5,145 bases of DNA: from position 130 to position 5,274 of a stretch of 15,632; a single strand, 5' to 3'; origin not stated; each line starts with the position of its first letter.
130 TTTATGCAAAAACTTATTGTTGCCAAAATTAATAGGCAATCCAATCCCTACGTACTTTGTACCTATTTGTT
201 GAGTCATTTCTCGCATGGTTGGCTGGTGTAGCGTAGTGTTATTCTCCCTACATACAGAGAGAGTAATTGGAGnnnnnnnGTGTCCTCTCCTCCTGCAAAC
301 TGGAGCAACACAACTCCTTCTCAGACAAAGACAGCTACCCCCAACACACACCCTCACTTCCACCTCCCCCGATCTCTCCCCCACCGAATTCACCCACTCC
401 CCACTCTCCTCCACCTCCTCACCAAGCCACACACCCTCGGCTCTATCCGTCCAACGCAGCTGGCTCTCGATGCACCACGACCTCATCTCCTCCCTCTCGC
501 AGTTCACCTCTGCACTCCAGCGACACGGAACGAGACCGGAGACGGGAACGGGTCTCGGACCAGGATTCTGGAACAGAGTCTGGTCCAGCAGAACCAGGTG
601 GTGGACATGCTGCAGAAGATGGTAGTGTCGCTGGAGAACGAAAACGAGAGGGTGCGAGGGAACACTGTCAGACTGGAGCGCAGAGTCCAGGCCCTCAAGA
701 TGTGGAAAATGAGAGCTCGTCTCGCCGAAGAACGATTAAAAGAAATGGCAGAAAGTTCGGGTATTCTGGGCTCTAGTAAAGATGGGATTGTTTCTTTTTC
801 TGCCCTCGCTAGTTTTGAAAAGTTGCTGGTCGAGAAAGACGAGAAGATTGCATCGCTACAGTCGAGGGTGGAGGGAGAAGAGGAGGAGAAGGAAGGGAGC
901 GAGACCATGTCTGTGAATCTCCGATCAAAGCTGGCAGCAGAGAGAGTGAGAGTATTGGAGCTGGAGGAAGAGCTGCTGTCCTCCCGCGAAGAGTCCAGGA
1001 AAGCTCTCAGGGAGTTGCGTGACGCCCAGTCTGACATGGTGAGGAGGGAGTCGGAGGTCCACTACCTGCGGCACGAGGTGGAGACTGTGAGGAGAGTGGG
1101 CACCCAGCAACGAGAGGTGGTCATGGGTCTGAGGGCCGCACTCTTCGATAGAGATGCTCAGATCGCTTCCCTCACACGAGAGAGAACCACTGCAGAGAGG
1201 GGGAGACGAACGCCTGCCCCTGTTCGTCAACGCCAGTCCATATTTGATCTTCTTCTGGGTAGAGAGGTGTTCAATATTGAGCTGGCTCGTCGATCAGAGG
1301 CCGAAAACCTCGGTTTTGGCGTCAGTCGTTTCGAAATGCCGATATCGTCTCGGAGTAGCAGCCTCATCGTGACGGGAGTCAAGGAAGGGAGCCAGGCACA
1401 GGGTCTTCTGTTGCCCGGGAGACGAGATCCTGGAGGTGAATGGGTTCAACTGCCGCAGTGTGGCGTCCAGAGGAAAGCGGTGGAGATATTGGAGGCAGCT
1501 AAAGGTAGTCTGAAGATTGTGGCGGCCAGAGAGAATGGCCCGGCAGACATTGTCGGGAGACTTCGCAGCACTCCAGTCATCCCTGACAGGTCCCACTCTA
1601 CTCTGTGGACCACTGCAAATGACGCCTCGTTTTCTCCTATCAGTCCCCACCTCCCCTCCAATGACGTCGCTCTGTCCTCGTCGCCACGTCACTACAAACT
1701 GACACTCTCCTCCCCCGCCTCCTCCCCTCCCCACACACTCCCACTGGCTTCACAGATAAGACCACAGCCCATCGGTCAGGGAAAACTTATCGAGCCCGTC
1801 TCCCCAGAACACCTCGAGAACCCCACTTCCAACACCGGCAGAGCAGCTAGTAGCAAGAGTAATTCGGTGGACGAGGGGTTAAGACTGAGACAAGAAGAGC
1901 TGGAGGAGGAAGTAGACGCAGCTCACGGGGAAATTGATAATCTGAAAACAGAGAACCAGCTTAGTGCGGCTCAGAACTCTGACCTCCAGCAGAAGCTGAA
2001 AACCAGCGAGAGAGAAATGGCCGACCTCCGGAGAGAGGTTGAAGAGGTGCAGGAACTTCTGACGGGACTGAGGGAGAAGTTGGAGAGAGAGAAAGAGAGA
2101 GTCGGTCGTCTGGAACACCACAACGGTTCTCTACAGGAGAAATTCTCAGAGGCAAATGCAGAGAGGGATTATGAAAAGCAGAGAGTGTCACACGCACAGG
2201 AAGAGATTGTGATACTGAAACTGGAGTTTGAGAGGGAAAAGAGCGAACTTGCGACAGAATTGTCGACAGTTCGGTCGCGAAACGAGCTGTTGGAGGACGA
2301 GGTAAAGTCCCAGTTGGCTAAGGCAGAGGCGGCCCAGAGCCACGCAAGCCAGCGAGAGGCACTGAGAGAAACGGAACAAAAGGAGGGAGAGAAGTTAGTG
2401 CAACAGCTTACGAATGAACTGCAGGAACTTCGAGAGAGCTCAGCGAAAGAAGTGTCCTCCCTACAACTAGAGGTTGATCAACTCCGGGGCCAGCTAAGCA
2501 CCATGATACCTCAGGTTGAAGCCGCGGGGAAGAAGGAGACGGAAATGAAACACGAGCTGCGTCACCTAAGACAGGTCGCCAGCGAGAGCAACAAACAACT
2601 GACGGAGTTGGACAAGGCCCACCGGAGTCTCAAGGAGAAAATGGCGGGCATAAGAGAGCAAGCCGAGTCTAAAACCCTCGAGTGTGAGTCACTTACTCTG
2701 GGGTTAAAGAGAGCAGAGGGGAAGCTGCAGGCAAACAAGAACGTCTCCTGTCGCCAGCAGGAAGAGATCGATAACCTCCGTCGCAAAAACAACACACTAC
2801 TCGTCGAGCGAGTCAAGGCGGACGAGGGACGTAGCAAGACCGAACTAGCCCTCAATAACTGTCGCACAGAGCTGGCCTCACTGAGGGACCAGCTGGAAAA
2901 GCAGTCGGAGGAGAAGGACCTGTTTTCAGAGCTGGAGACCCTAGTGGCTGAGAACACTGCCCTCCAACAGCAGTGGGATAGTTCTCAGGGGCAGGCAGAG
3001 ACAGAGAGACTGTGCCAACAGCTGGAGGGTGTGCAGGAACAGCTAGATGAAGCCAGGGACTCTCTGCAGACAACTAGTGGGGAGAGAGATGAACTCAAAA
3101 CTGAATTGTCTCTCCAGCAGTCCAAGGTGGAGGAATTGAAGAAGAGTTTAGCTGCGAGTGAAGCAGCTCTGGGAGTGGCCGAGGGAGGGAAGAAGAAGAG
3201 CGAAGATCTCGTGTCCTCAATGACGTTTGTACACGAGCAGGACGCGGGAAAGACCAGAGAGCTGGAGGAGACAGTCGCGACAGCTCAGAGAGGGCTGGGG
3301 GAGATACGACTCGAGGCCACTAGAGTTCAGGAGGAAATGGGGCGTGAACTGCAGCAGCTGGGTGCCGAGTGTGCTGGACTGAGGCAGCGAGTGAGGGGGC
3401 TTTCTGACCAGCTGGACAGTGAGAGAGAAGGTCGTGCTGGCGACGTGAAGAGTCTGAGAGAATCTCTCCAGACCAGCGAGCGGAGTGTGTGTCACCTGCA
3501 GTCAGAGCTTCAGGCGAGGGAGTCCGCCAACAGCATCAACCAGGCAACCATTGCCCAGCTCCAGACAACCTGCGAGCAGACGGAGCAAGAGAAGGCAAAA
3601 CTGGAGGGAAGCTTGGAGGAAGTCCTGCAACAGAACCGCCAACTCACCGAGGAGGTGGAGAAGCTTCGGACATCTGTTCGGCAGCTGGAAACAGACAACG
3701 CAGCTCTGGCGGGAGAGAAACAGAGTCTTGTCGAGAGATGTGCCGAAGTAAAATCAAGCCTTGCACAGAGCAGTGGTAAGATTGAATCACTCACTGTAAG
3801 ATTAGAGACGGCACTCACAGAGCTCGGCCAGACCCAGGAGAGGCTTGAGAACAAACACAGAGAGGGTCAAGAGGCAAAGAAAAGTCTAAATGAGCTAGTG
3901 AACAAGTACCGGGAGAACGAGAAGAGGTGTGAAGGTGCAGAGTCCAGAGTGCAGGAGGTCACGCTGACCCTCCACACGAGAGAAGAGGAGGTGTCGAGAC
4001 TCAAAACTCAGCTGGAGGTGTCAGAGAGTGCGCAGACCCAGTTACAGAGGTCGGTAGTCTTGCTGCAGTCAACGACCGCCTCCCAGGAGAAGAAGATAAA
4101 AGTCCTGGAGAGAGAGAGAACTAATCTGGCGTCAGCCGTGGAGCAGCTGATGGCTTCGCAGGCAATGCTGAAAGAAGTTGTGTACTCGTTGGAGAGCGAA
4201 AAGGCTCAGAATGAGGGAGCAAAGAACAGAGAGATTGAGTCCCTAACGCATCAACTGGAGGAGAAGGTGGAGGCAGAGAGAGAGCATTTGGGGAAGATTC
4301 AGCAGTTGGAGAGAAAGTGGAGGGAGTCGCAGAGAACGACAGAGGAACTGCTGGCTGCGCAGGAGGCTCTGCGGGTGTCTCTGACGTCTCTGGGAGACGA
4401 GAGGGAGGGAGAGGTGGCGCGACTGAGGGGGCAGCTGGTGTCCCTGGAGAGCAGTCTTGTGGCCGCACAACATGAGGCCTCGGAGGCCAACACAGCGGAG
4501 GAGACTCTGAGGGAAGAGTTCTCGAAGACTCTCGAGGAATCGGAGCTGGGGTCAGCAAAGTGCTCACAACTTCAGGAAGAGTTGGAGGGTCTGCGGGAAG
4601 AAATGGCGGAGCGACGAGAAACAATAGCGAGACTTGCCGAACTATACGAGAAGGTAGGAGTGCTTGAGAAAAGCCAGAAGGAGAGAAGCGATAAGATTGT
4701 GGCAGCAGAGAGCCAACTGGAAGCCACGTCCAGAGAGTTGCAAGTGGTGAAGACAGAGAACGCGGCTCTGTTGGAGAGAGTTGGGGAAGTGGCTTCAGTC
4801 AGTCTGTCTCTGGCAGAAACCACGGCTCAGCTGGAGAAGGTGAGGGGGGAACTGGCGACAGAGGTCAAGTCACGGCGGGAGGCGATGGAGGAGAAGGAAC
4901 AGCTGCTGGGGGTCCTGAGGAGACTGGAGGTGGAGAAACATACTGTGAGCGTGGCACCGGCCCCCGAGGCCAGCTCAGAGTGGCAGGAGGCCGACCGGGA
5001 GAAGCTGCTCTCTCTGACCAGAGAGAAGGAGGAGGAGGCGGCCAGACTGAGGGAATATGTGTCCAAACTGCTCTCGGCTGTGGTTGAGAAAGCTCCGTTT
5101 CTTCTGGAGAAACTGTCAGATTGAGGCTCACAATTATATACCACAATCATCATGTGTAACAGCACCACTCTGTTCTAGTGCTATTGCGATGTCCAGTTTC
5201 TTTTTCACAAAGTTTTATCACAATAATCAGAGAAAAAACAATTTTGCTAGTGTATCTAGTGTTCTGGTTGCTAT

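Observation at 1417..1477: PDZ domain interrupted by a compensating +1/-1 frameshift pair at homopolymers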

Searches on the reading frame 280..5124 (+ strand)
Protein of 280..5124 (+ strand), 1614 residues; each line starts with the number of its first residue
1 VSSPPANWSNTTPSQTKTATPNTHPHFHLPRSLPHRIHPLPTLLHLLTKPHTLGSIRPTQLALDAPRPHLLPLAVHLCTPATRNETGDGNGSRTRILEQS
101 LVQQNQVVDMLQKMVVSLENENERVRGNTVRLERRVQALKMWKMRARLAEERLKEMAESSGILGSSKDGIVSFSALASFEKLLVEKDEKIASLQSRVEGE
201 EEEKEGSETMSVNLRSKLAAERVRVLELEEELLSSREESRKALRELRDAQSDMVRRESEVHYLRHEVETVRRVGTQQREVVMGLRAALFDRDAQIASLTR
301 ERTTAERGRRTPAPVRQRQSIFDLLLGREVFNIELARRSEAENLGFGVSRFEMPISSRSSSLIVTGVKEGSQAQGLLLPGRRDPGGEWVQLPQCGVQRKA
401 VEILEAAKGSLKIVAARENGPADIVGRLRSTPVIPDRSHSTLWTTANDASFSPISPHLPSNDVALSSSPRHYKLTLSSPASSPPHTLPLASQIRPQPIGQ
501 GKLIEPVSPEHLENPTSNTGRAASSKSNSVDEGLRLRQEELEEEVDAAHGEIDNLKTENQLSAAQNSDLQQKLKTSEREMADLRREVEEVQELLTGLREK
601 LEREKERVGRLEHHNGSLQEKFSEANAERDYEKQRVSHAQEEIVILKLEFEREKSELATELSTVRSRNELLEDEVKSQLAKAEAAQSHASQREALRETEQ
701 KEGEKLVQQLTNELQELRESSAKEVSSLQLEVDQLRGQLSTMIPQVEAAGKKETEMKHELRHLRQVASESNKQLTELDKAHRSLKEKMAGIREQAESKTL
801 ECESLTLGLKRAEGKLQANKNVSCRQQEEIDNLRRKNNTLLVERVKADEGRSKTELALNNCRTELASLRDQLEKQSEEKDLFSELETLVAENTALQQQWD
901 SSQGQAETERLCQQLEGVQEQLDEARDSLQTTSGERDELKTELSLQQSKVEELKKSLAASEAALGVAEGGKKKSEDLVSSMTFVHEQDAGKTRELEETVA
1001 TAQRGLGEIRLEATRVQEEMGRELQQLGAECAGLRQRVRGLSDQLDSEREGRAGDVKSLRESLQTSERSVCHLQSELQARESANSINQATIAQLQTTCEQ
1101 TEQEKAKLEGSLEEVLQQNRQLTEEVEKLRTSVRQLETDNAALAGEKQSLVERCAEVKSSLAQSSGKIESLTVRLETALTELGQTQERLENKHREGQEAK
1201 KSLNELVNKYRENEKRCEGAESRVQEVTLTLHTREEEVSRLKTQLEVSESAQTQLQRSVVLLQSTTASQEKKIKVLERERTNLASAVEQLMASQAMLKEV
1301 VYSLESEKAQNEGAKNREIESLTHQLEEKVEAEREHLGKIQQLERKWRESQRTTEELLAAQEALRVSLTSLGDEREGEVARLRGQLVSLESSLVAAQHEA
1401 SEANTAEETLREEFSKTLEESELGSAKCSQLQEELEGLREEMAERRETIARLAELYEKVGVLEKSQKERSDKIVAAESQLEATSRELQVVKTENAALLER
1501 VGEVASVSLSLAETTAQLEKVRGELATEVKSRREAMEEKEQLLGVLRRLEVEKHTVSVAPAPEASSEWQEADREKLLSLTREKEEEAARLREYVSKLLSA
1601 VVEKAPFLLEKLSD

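Call 8: search_protein_families(library=pfam, max_evalue=1, proteins=[window:280-5124:+])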
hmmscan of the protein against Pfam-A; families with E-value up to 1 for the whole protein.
window:280-5124:+ (1614 aa): 4 families
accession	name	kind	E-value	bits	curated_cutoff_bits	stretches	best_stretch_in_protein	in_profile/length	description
PF09457.15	RBD-FIP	-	1.4e-06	28.4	23.3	1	1573-1610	2-39/41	FIP domain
PF10473.14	CENP-F_leu_zip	-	0.00023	21.7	34.5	1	884-976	32-122/140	Leucine-rich repeats of kinetochore protein Cenp-F/LEK1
PF08614.16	ATG16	-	0.002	18.8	33.7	2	1055-1154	89-188/200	Autophagy protein 16 (ATG16)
PF00038.26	Filament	-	0.0021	18.2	40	2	539-804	28-288/313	Intermediate filament protein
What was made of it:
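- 4996..5109 (+): C-terminal Rab11-binding domain (RBD-FIP). Pfam PF09457, 28.4 bits against a gathering score of 23.3 (call 8).
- On Rab11-FIP-type Rab-binding domain (PF09457): 28.4 bits at ORF residues 1573-1610 (call 8).
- Closest known: Rab11-FIP class II proteins. Same: There is a C-terminal RBD-FIP domain at the end of a coiled coil (Pfam 28.4 bits, call 8).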

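Call 45: find_encoding_contigs(protein=window:607-5124:+, flank=2000, max_places=6)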
Protein window:607-5124:+ (1505 aa): no gene with exactly this product is on record in the collection.

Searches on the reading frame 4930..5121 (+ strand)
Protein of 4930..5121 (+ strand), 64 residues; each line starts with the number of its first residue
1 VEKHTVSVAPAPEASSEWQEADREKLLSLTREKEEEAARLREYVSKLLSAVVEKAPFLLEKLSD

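Call 51: search_solved_structures(query=window:4930-5121:+, max_evalue=1, show_alignments=2)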
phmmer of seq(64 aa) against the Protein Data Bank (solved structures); distinct sequences matched with E-value up to 1: 5.
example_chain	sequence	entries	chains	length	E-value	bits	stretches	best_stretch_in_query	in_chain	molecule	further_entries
2hv8_D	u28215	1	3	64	0.0021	21.6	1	7-60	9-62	Rab11 family-interacting protein 3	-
4uj3_C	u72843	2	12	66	0.0023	21.4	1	7-60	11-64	RAB11 FAMILY-INTERACTING PROTEIN 3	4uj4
4d0m_E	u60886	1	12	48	0.006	20.2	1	18-60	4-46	RAB11 FAMILY-INTERACTING PROTEIN 3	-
2d7c_C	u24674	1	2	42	0.015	18.9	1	22-60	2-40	Rab11 family-interacting protein 3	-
30dr_1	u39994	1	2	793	0.39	14.5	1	9-60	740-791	Rab11 family-interacting protein 3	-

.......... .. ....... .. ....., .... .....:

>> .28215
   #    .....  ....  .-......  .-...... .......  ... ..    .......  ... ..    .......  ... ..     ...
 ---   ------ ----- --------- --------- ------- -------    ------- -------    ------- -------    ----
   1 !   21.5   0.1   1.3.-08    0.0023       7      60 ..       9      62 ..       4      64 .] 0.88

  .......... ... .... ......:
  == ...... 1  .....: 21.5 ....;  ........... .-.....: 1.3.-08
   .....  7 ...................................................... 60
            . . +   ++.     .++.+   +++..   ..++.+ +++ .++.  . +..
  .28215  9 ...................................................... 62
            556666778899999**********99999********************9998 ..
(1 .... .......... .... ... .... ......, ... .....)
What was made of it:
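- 4996..5109 (+): The best solved-structure matches are Rab11-FIP3 RBD chains, E about 2e-3 (call 51).
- On Rab11-FIP-type Rab-binding domain (PF09457): PDB matches are FIP3 RBD chains (call 51).
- Closest known: Rab11-FIP class II proteins. Same: The best PDB matches are FIP3 RBD chains (call 51).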
